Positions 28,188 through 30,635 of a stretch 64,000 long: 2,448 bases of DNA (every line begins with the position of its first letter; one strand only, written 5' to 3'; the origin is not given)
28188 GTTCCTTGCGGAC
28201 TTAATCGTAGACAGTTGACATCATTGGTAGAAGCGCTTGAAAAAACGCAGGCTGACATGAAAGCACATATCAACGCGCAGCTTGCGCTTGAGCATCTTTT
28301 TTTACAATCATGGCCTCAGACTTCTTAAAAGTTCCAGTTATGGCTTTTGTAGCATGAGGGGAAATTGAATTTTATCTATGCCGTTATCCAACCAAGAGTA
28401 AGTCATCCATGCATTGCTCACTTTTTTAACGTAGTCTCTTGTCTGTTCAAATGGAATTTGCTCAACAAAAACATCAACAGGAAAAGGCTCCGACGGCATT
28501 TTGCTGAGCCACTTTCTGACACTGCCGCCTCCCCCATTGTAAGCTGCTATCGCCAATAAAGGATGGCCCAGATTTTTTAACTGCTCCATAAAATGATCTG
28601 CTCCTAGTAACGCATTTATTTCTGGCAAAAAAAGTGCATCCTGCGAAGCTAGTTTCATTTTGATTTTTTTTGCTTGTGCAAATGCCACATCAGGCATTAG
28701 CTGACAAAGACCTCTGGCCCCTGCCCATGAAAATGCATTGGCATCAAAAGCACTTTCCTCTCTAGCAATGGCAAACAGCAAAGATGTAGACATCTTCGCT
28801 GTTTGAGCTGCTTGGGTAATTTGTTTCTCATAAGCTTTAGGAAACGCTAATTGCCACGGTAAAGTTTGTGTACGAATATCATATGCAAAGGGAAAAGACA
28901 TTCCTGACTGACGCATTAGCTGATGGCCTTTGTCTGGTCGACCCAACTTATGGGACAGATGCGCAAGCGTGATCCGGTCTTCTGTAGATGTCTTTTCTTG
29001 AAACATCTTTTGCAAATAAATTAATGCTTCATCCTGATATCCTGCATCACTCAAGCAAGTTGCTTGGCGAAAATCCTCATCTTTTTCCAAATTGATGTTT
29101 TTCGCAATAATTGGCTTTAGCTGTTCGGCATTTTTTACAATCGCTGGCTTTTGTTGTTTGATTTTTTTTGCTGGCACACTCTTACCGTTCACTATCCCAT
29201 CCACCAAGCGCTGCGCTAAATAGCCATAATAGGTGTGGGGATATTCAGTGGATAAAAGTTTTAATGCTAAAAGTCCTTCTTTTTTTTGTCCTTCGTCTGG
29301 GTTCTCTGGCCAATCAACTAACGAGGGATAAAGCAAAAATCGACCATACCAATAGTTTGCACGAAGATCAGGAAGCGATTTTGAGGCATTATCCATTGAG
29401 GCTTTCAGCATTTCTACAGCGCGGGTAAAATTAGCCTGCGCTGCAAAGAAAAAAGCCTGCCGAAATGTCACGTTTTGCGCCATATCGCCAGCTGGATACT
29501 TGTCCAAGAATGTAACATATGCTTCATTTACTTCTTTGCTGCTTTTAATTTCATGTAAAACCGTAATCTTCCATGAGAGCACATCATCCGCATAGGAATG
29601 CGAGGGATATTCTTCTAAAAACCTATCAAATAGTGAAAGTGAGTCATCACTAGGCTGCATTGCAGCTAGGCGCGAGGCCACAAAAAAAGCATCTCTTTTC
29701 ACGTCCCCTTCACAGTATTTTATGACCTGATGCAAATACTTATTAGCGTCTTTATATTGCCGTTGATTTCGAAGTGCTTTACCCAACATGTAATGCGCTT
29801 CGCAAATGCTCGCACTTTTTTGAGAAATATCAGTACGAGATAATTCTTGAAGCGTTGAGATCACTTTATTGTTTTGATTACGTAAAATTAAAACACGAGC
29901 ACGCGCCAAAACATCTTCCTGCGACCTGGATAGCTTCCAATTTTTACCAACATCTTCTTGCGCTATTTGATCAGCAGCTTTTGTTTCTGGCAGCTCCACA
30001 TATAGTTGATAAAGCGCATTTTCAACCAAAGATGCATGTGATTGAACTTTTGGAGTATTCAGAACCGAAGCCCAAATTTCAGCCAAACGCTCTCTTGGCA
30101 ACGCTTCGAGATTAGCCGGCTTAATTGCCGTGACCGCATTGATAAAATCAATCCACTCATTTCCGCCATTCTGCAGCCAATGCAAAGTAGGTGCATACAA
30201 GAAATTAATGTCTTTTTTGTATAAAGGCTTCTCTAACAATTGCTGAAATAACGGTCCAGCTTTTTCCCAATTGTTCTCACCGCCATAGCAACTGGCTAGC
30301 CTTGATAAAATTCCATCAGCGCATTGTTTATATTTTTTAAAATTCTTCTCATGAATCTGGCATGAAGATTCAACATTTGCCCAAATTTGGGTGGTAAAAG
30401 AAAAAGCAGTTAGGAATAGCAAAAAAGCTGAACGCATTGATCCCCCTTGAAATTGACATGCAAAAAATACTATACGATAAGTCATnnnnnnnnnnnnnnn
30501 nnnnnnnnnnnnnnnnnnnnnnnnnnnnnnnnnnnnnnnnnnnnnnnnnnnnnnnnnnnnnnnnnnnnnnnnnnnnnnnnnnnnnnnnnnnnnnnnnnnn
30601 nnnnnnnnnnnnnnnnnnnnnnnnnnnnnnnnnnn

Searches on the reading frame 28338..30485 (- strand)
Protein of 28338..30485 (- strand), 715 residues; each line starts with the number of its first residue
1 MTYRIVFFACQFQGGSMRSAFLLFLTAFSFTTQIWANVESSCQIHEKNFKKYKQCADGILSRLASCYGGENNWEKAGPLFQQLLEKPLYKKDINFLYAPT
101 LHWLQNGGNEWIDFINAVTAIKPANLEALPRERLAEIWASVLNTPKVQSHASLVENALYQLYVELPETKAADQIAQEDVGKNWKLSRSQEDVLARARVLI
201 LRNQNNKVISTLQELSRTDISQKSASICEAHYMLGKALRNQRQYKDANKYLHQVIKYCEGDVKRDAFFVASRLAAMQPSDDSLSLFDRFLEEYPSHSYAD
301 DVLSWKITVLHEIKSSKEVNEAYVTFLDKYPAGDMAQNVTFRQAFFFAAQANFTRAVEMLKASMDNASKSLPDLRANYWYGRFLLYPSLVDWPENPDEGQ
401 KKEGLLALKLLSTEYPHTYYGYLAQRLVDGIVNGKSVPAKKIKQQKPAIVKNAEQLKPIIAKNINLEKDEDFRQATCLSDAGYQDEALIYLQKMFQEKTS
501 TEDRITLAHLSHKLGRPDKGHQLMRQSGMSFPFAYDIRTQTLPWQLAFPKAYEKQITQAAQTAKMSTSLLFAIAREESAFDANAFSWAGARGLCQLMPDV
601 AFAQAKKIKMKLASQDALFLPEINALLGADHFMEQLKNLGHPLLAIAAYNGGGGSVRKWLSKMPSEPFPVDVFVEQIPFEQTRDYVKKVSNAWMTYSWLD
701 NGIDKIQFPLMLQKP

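Call 47: search_protein_families(library=pfam, proteins=[window:28338-30485:-], max_evalue=0.00001)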
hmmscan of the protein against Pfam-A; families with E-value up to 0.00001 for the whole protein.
window:28338-30485:- (715 aa): 3 families
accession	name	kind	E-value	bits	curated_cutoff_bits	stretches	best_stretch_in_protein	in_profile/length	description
PF01464.25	SLT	-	2.1e-22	79.3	21.3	1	556-663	3-108/117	Transglycosylase SLT domain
PF13174.12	TPR_6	-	4.8e-09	36.7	26.3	0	229-256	1-28/33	Tetratricopeptide repeat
PF07719.23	TPR_2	-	2e-07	31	27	0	229-260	2-33/34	Tetratricopeptide repeat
